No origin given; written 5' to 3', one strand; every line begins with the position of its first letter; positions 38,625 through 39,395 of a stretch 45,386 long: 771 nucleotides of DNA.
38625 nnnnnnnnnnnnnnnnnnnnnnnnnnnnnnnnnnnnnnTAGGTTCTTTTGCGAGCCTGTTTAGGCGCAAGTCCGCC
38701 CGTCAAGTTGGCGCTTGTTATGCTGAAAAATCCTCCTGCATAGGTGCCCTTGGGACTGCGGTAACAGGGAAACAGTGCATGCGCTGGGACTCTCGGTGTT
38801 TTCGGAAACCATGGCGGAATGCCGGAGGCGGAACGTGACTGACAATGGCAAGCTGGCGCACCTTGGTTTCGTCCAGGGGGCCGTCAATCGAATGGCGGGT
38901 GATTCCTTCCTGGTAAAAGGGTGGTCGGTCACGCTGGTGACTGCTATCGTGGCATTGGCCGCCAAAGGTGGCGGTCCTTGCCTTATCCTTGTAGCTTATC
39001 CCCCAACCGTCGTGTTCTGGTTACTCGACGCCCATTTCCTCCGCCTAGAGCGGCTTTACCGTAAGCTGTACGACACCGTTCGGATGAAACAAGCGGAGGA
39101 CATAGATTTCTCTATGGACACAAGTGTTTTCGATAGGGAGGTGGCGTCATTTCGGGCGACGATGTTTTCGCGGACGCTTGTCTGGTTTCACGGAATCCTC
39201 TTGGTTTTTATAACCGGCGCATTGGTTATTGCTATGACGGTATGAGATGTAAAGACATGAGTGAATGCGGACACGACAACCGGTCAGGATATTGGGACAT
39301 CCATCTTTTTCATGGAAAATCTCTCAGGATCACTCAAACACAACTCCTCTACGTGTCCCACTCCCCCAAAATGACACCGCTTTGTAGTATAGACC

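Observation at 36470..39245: GmrSD-like nuclease + ThsB-like TIR + small 3-TM protein: a Thoeris-like module with no ThsA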

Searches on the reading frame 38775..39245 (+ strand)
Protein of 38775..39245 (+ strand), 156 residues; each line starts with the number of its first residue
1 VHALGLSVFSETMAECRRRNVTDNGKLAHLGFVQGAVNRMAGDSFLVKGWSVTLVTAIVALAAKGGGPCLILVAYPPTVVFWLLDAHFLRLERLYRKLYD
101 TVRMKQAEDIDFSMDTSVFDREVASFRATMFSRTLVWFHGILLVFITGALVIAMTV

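Call 3: search_protein_families(library=pfam, proteins=[window:38775-39245:+], max_evalue=0.01)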
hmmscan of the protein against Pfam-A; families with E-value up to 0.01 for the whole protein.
window:38775-39245:+ (156 aa): 0 families

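Call 4: search_protein_families(library=padloc, proteins=[window:38775-39245:+], max_evalue=0.01)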
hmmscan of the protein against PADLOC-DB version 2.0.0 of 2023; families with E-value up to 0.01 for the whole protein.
window:38775-39245:+ (156 aa): 4 families
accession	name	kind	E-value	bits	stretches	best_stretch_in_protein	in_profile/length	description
PDLC04686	PDC-M50A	-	3.1e-44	148.5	1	25-152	4-131/134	-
PDLC04685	PDC-M50A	-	1.1e-34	117.5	1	25-152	4-128/130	-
PDLC04687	PDC-M50A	-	3.3e-23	80.3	1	23-151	9-139/144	-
PDLC04684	PDC-M50A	-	1.3e-20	72.5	1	29-152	17-139/159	-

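Call 7: search_protein_families(library=ncbifam, proteins=[window:38775-39245:+], max_evalue=0.01)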
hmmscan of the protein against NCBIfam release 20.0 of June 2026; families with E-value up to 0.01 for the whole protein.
window:38775-39245:+ (156 aa): 0 families

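Call 9: find_homologous_proteins(query=window:38811-39245:+)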
Query window:38811-39245:+ (144 aa): 248 proteins with E <= 0.001 among 270 candidates; the best 120 are listed.
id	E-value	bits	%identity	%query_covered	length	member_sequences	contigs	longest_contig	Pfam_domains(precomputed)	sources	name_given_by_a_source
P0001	6.3e-83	293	99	94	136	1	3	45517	-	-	-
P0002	5.4e-76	271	99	86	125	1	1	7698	-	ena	-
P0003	2.2e-44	169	59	93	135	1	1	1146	-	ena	-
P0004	7.5e-44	167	64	84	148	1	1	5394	-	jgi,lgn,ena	-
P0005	1.8e-38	149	56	85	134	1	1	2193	-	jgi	jgi:hypothetical protein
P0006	6.3e-38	148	57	85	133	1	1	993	-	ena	-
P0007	1.4e-37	147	56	88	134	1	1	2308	-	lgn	-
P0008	4.1e-37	145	57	84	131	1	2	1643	-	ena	-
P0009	4.7e-37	145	61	83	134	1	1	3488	-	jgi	jgi:hypothetical protein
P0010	9.7e-37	144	52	91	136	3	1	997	-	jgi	jgi:hypothetical protein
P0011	1.6e-36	143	53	92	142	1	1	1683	-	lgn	-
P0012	2.6e-36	142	52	91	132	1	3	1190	-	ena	-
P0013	2.6e-36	142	52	91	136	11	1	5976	-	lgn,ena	-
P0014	2.8e-36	142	55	85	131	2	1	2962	-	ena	-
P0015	3.2e-36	142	54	91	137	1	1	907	-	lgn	-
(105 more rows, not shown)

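Call 11: find_related_loci(query=A1, collection=genome_contigs, flank=10000)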
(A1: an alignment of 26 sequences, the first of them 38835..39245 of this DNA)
Query A1 (136 aa) in genome_contigs; peptide patterns used: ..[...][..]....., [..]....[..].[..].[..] (x = any residue, [..] = any of these).
600 stretches matched a pattern (row limit reached: there are more); 519 encode a relative of the query (tblastn E <= 1e-3); the best 80 are kept; 80 distinct loci.
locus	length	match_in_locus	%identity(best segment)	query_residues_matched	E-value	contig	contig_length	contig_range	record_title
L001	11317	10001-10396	62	1-133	4e-51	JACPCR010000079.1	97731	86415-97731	MAG: Planctomycetota bacterium isolate NC_groundwater_288_Ag_S-0.65um_63_14 S6_GD2017_2_S65_scaffold_160, whole genome s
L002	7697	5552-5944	53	4-134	7e-41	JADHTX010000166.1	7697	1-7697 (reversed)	MAG: Methylobacter sp. isolate BS150m-G31 BS-150m-C9078, whole genome shotgun sequence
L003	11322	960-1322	56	6-126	5e-41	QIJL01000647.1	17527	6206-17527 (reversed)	MAG: Flavobacteriales bacterium isolate SZUA-72 Ga0063293_10003616, whole genome shotgun sequence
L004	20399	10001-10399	50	1-134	2e-40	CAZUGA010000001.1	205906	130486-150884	MAG TPA_asm: uncultured Methylococcaceae bacterium isolate binchicken_co46_509 genome assembly, contig: NODE_59_length_2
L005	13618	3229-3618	50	4-133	2e-40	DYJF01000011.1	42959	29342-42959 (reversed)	MAG TPA_asm: Bdellovibrio sp. isolate FI88_57_8 Afr_mines_FI88_373_length_42959_cov_3_471634, whole genome shotgun seque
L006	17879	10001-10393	51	4-134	3e-39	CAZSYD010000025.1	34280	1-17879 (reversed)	MAG TPA_asm: uncultured Ignavibacteriales bacterium isolate binchicken_co228_521 genome assembly, contig: NODE_1509_leng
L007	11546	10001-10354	53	4-121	4e-39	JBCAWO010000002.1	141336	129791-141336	MAG: Cyanobacteria bacterium J06554_1 NODE_2_length_141336_cov_29.404541, whole genome shotgun sequence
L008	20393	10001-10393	53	6-136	4e-39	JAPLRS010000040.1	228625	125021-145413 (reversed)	MAG: Methylococcales bacterium isolate LacPavin_0920_WC57_MAG_39_23 LacPavin_0920_WC57_scaffold_246481, whole genome sho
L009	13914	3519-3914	51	1-136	2e-39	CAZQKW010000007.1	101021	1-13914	MAG TPA_asm: uncultured Thermodesulfobacteriota bacterium isolate binchicken_co107_87 genome assembly, contig: NODE_449_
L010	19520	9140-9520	51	4-134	1e-38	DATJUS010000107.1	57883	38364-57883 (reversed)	MAG TPA_asm: Rhizomicrobium sp. isolate SMAG_U15052 k141_4568803, whole genome shotgun sequence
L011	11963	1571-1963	52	4-134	9e-39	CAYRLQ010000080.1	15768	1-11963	MAG TPA_asm: uncultured Nitrospiraceae bacterium isolate binchicken_co100_346 genome assembly, contig: NODE_5877_length_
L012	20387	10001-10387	51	4-132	2e-38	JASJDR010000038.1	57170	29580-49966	MAG: Xenococcus sp. MO_188.B8 MO_188.c_442, whole genome shotgun sequence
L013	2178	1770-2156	51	4-136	2e-38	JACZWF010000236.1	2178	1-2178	MAG: Thaumarchaeota archaeon isolate B1T1B5 B1T1B5_NODE113521, whole genome shotgun sequence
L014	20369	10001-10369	53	4-126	5e-38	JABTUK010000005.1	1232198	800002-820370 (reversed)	MAG: Anaerolineales bacterium isolate H5_CFX5 seq005, whole genome shotgun sequence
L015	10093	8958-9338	51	4-134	5e-38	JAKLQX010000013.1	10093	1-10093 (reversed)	MAG: Candidatus Omnitrophota bacterium isolate bin S2.101 k141_67903, whole genome shotgun sequence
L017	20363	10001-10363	51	4-124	4e-38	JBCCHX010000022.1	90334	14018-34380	MAG: Cyanobacteria bacterium P01_B01_bin.77 k141_158834_length_90334_cov_24.3393, whole genome shotgun sequence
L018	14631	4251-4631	48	4-134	6e-38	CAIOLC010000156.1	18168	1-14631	MAG: uncultured Chlorobiaceae bacterium isolate Kiruna3_bin-3331 genome assembly, contig: bin-3331:156/306, whole genome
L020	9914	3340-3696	54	6-124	8e-38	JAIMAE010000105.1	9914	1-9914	MAG: Bacillota bacterium isolate HOT.CON.99 NODE_5984_length_9914_cov_133.964623, whole genome shotgun sequence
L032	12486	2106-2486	51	5-132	4e-37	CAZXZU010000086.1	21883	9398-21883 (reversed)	MAG TPA_asm: uncultured Heliomicrobium sp. isolate binchicken_co248_361 genome assembly, contig: NODE_2416_length_21883_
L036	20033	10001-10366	51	6-127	8e-37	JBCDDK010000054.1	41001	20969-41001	MAG: Cyanobacteria bacterium P01_G01_bin.39 k141_750522_length_41001_cov_33.2209, whole genome shotgun sequence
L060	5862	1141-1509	50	5-127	3e-35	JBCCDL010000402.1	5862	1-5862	MAG: Cyanobacteria bacterium P01_A01_bin.83 k141_1537892_length_5862_cov_119.6812, whole genome shotgun sequence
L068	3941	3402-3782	46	6-132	7e-35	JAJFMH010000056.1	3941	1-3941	MAG: Chlamydiae bacterium isolate OFTM179 OFTM179_55, whole genome shotgun sequence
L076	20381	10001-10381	48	9-136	9e-35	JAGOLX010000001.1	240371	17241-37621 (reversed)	MAG: Phycisphaerae bacterium isolate Go_SlDig_bin_445 Go_SlDig_58_length_240371_cov_11.152670, whole genome shotgun sequ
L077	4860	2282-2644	50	4-126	1e-34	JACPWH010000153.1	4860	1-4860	MAG: Ignavibacteriae bacterium isolate NC_groundwater_806_Pr6_B-0.1um_39_9 kurt_kritikos_18_scaffold_819, whole genome s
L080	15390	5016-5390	47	6-134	3e-34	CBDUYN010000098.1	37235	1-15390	MAG TPA_asm: uncultured bacterium isolate SRR22302374_binner12_Refined_89 genome assembly, contig: ERZ26661914.472, whol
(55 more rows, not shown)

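Call 15: search_protein_families(library=pfam, proteins=[L006:10402-10824:+, L006:10828-11688:+, L002:5012-5536:+, L018:4770-6128:+, L018:6132-7154:+, L017:10467-11642:+, L014:10461-11075:+, L020:3579-4373:+, L032:2579-4228:+, L032:4162-6306:+], max_evalue=0.01)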
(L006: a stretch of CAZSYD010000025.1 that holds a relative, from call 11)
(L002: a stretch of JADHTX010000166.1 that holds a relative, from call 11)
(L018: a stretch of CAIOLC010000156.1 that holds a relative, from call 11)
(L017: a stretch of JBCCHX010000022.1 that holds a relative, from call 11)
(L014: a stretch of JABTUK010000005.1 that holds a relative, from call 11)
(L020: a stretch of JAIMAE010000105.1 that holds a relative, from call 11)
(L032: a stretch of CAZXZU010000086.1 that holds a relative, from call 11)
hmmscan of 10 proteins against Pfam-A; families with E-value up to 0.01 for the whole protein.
L006:10402-10824:+ (141 aa): 3 families
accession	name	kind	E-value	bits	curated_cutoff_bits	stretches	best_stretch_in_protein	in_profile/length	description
PF08937.16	ThsB_TIR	-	4.3e-07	30.7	21.2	1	24-110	1-92/100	Thoeris protein ThsB, TIR-like domain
PF13676.11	TIR_2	-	0.00051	21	28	1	55-109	28-87/122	TIR domain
PF18185.7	STALD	-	0.0028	17.6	24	1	57-109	95-153/211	Sir2- and TIR-associating SLOG family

L006:10828-11688:+ (287 aa): 2 families
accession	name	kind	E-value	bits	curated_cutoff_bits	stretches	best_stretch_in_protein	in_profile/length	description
PF13676.11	TIR_2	-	1.6e-18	67.8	28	1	19-132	1-109/122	TIR domain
PF08937.16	ThsB_TIR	-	1e-05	26.3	21.2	1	169-256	1-93/100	Thoeris protein ThsB, TIR-like domain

L002:5012-5536:+ (175 aa): 3 families
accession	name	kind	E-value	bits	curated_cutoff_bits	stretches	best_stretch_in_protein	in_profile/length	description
PF13676.11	TIR_2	-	6.6e-12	46.4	28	1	39-153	2-110/122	TIR domain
PF08937.16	ThsB_TIR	-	0.00053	20.8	21.2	1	39-129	1-95/100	Thoeris protein ThsB, TIR-like domain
PF10137.14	CAP12-PCTIR_TIR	-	0.01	16.3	24.7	0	39-103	3-63/119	CAP12/Pycsar effector protein, TIR domain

L018:4770-6128:+ (453 aa): 1 family
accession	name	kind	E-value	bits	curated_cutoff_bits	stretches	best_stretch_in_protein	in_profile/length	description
PF13676.11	TIR_2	-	3.5e-05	24.7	28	1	33-115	4-81/122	TIR domain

L018:6132-7154:+ (341 aa): 15 families
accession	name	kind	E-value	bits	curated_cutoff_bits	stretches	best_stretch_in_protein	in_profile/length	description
PF07728.20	AAA_5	-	5.5e-13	49.5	22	1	62-259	1-138/139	AAA domain (dynein-related subfamily)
PF00004.35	AAA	-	1e-07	32.9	21.2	1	63-260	1-123/131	ATPase family associated with various cellular activities (AAA)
PF20030.5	bpMoxR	-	8.1e-07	28.8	27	1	53-122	24-92/205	MoxR domain in the MoxR-vWA-beta-propeller ternary systems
PF07724.20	AAA_2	-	5.5e-06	26.9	27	1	178-208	65-96/166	AAA domain (Cdc48 subfamily)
PF20720.3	nSTAND3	-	8.7e-05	22.7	27.2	1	47-101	5-56/155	Novel STAND NTPase 3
PF01078.27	Mg_chelatase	-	0.00013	21.9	20.3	1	47-81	9-43/207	Magnesium chelatase, subunit ChlI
PF13191.12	AAA_16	-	0.00025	22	32.6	1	59-127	21-88/167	AAA ATPase domain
PF00910.28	RNA_helicase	-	0.00028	21.8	21.5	1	64-123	2-64/105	RNA helicase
PF13401.12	AAA_22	-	0.00028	21.7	27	0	60-104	5-52/130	AAA domain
PF12775.13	AAA_7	-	0.00034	20.6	25.8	1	49-95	22-68/181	P-loop containing dynein motor region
PF00158.32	Sigma54_activat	-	0.001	19.3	20.2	0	51-95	13-57/168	Sigma-54 interaction domain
PF13173.12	AAA_14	-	0.0056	17.1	27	0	61-90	3-34/129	AAA domain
PF01637.24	ATPase_2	-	0.0057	16.9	33.2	0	59-123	19-84/225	ATPase domain predominantly from Archaea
PF00005.33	ABC_tran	-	0.0058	17.7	25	0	53-85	4-36/137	ABC transporter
PF05729.18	NACHT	-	0.0099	16.2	26.7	0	61-88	1-28/167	NACHT domain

L017:10467-11642:+ (392 aa): 3 families
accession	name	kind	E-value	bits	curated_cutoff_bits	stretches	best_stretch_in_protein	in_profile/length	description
PF13676.11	TIR_2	-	2.8e-12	47.6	28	1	142-219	1-77/122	TIR domain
PF01582.25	TIR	-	1.3e-05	25.5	21.3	1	141-219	3-82/179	TIR domain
PF08937.16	ThsB_TIR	-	0.0017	19.1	21.2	1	143-229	1-95/100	Thoeris protein ThsB, TIR-like domain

L014:10461-11075:+ (205 aa): 4 families
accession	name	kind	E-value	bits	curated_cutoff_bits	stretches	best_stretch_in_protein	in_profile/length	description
PF13676.11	TIR_2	-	3.3e-23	82.9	28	1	5-111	1-111/122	TIR domain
PF01582.25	TIR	-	0.0027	18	21.3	1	13-74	14-76/179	TIR domain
PF08937.16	ThsB_TIR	-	0.0034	18.2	21.2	1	44-93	49-95/100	Thoeris protein ThsB, TIR-like domain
PF11875.14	DnaJ-like_C11_C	-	0.0037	17.5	27.1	1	141-204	64-132/132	DnaJ-like protein C11, C-terminal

L020:3579-4373:+ (265 aa): 2 families
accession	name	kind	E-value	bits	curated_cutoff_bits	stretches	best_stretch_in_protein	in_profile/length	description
PF08937.16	ThsB_TIR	-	3.7e-10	40.5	21.2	1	68-168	1-95/100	Thoeris protein ThsB, TIR-like domain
PF13676.11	TIR_2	-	0.0082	17.1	28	0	68-156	2-83/122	TIR domain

L032:2579-4228:+ (550 aa): 4 families
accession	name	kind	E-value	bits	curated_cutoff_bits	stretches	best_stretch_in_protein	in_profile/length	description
PF13676.11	TIR_2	-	9.2e-14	52.4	28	1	71-162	1-78/122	TIR domain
PF13271.11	DUF4062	-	2e-08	34.7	24.7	1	261-343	2-82/82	Domain of unknown function (DUF4062)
PF01582.25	TIR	-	1.3e-07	32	21.3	1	119-163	41-85/179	TIR domain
PF08937.16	ThsB_TIR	-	4.6e-05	24.2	21.2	1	72-162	1-87/100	Thoeris protein ThsB, TIR-like domain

L032:4162-6306:+ (715 aa): 4 families
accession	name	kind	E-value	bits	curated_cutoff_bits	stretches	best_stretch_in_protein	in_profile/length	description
PF20703.3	nSTAND1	-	3.7e-90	303.7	27.1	1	40-522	1-370/379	Novel STAND NTPase 1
PF13191.12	AAA_16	-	1.5e-06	29.3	32.6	1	55-182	2-104/167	AAA ATPase domain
PF25201.1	nSTAND6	-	6.8e-05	23.4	27.7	1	56-91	2-37/148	Novel STAND NTPase 6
PF05729.18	NACHT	-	0.0036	17.6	26.7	0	202-301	75-159/167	NACHT domain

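Call 16: search_protein_families(library=pfam, proteins=[L004:9129-9632:+, L012:8996-9970:+, L012:10721-12088:+, L013:1092-1541:+, L036:9289-9762:+, L060:237-824:+, L068:315-3332:+, L076:10323-13172:+, L077:2740-3705:+, L080:5406-6134:+], max_evalue=0.01)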
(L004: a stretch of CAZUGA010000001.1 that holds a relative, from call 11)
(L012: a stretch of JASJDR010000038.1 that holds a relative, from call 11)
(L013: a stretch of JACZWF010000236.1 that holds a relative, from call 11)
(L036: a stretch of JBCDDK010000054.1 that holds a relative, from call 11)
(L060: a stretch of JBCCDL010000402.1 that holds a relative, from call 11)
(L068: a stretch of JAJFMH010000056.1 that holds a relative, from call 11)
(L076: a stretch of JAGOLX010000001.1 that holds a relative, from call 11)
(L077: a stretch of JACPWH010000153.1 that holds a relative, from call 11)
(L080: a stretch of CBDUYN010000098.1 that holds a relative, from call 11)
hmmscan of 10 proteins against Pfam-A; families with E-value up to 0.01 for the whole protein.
L004:9129-9632:+ (168 aa): 0 families

L012:8996-9970:+ (325 aa): 0 families

L012:10721-12088:+ (456 aa): 4 families
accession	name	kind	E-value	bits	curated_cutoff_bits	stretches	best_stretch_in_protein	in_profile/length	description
PF13421.11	Band_7_1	-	1.3e-92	309.6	24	1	56-266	1-210/211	SPFH domain-Band 7 family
PF14237.11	GYF_2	-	7.4e-35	118.9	25.8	2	396-441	1-50/50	GYF domain 2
PF01145.31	Band_7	-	4.5e-14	53.3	23.6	1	73-266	2-162/176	SPFH domain / Band 7 family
PF21042.2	Stu2_CTS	-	0.01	15.9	27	0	430-438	1-9/23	Stu2, C-terminal segment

L013:1092-1541:+ (150 aa): 1 family
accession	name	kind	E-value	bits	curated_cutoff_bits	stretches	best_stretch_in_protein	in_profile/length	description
PF03795.20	YCII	-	0.0013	19.6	24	1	102-137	47-85/95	YCII-related domain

L036:9289-9762:+ (158 aa): 0 families

L060:237-824:+ (196 aa): 1 family
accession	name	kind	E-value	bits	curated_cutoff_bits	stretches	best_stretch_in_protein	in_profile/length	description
PF05099.18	TerB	-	0.00048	20.8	24.4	1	80-185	12-115/118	Tellurite resistance protein TerB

L068:315-3332:+ (1006 aa): 4 families
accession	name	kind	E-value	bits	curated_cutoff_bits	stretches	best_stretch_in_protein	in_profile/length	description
PF19778.5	RE_endonuc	-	1.4e-35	121.8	23.4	1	889-995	1-106/108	Endonuclease domain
PF04851.21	ResIII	-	8.4e-12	45.7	22.5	1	76-265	6-163/164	Type III restriction enzyme, res subunit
PF00270.35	DEAD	-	3.9e-08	33.7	26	1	90-265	10-161/167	DEAD/DEAH box helicase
PF02562.22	PhoH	-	0.0014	18.6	27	0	89-187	13-110/205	PhoH-like protein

L076:10323-13172:+ (950 aa): 5 families
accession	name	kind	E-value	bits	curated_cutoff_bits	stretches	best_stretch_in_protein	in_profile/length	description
PF13271.11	DUF4062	-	1.9e-17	63.7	24.7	1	36-118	1-82/82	Domain of unknown function (DUF4062)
PF13424.12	TPR_12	-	5.3e-10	39.8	30.1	2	685-755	3-75/77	Tetratricopeptide repeat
PF13374.12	TPR_10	-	5.9e-05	23.4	27.5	0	730-746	7-23/42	Tetratricopeptide repeat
PF13191.12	AAA_16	-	6.2e-05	24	32.6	1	210-327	2-144/167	AAA ATPase domain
PF00931.28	NB-ARC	-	0.007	16.1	23.5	0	229-249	18-37/248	NB-ARC domain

L077:2740-3705:+ (322 aa): 1 family
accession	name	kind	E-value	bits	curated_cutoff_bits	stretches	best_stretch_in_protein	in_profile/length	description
PF20247.3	DUF6602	-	1.1e-21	77.1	27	1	35-138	5-103/104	Domain of unknown function (DUF6602)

L080:5406-6134:+ (243 aa): 2 families
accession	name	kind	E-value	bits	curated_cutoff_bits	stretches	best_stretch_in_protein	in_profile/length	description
PF18180.6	LD_cluster3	-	3.4e-17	63.1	25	1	73-202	23-152/170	SLOG cluster3 family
PF18163.6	LD_cluster2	-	2.9e-06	27.5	25.3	1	125-199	131-201/264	SLOG cluster2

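Call 18: search_protein_families(library=pfam, alignment_id=A1, max_evalue=10)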
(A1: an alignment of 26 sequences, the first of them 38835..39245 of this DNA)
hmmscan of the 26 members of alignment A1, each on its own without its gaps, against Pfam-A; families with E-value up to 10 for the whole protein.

A. member 1, window:38835-39245:+ (136 aa): 0 families

B. families by the number of members that match (of 26 scanned): 16 families
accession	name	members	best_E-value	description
PF10028.14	DUF2270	3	0.018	Predicted integral membrane protein (DUF2270)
PF11683.13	DUF3278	2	0.032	Protein of unknown function (DUF3278)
PF18867.6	HEPN-like_int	1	0.0087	HEPN-like integron domain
PF10762.14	DUF2583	1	0.036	Protein of unknown function (DUF2583)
PF05195.22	AMP_N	1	0.038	Aminopeptidase P, N-terminal domain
PF12291.15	DUF3623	1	0.05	Protein of unknown function (DUF3623)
PF05702.16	Herpes_UL49_5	1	0.054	Herpesvirus UL49.5 envelope/tegument protein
PF10831.14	DUF2556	1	0.11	Protein of unknown function (DUF2556)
PF18566.7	Ldi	1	0.15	Linalool dehydratase/isomerase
PF14946.11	DUF4501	1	0.2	Domain of unknown function (DUF4501)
PF21488.3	YqbF_HeH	1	0.25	YqbF, HeH motif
PF10724.14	DUF2516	1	0.7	Protein of unknown function (DUF2516)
PF18203.6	IPTL-CTERM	1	0.99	IPTL-CTERM motif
PF05814.16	Ac76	1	1.3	Orf76 (Ac76)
PF08636.15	Pkr1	1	2.1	ER protein Pkr1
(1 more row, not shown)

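Call 27: predict_structure(alignment_id=A1)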
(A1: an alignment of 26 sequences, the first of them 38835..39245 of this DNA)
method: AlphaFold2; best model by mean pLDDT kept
length: 136 residues; sequences in the alignment: 26
mean_pLDDT: 96.6   pTM: 0.85
mean pLDDT of the five models: 96.6, 96.2, 95.8, 95.4, 95.0
residues with pLDDT >= 90: 132; 70-90: 2; 50-70: 2; < 50: 0
segments of 3 or more residues with pLDDT < 50: none
pLDDT, mean of each block of 10 residues (from residue 1): 88 98 98 98 96 98 98 98 95 96 98 97 98 95
secondary structure, 60 per line:
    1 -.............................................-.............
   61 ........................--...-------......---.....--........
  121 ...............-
elements in order: H2-46 H48-84 H97-102 H106-110 H113-135

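Call 31: fold_search(model_id=the predicted structure, library=pdb)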
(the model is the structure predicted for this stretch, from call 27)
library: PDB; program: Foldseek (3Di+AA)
matches with E <= 10: 87; with E <= 0.001: 0
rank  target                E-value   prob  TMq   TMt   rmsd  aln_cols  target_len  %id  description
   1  4x0r_B                2.0e+00  0.07  0.24  0.17  20.1       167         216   14  Crystal structure of human MxB stalk domain (released 2014-12-10)
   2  9s99_B                2.1e+00  0.28  0.44  0.33  16.5       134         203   10  CdvB2 filament - high twist, class B (released 2026-01-28)
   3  9vuc_B                2.2e+00  0.47  0.42  0.18   5.1        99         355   10  channel B complex with 2 (released 2026-03-11)
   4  8ek4_B                2.2e+00  0.06  0.20  0.20  17.2       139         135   11  De novo designed ice-binding proteins from twist-constrained helices (released 2023-07-12)
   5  9vu9_D                2.6e+00  0.30  0.44  0.23   7.3       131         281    8  channel D complex with 4 (released 2026-03-11)
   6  4x0r_A                3.0e+00  0.08  0.29  0.23  13.9       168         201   11  Crystal structure of human MxB stalk domain (released 2014-12-10)
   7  7t2y_A                3.4e+00  0.09  0.24  0.31  19.0       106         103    8  X-ray structure of a designed cold unfolding four helix bundle (released 2022-03-02)
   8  8v2q_A                3.5e+00  0.66  0.48  0.36   2.6        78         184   13  CHMP1B/IST1 ssRNA bound copolymer (released 2024-11-27)
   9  7o3w_A                3.5e+00  0.10  0.33  0.23  23.0       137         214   12  Structural basis for VIPP1 oligomerization and maintenance of thylakoid membrane integrity (released 2021-06-30)
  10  6s33_A                3.7e+00  0.06  0.26  0.26  21.2       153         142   12  Ligand binding domain of the P. putida receptor PcaY_PP in complex with Protocatechuate (released 2020-10-21)
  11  4r61                  3.9e+00  0.06  0.24  0.24  10.0       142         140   15  Crystal structure of a rationally designed single-chain protein mimicking a trimeric gp41 N-terminal heptad-repeat regio (released 2014-12-10)
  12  6r2g_A                4.2e+00  0.18  0.47  0.44   9.1       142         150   10  Crystal structure of a single-chain protein mimetic of the gp41 NHR trimer in complex with the synthetic CHR peptide C (released 2019-07-10)
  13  3u3b_B                4.2e+00  0.07  0.23  0.30  18.8       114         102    9  Crystal Structure of Computationally Redesigned Four-Helix Bundle (released 2012-06-13)
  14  8tn1_A                4.2e+00  0.04  0.21  0.20  17.5       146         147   12  De novo designed protein binds poly ADP ribose polymerase inhibitors (PARPi) - apo (released 2024-04-24)
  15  6s33_B                4.4e+00  0.08  0.32  0.33  19.2       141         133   12  Ligand binding domain of the P. putida receptor PcaY_PP in complex with Protocatechuate (released 2020-10-21)
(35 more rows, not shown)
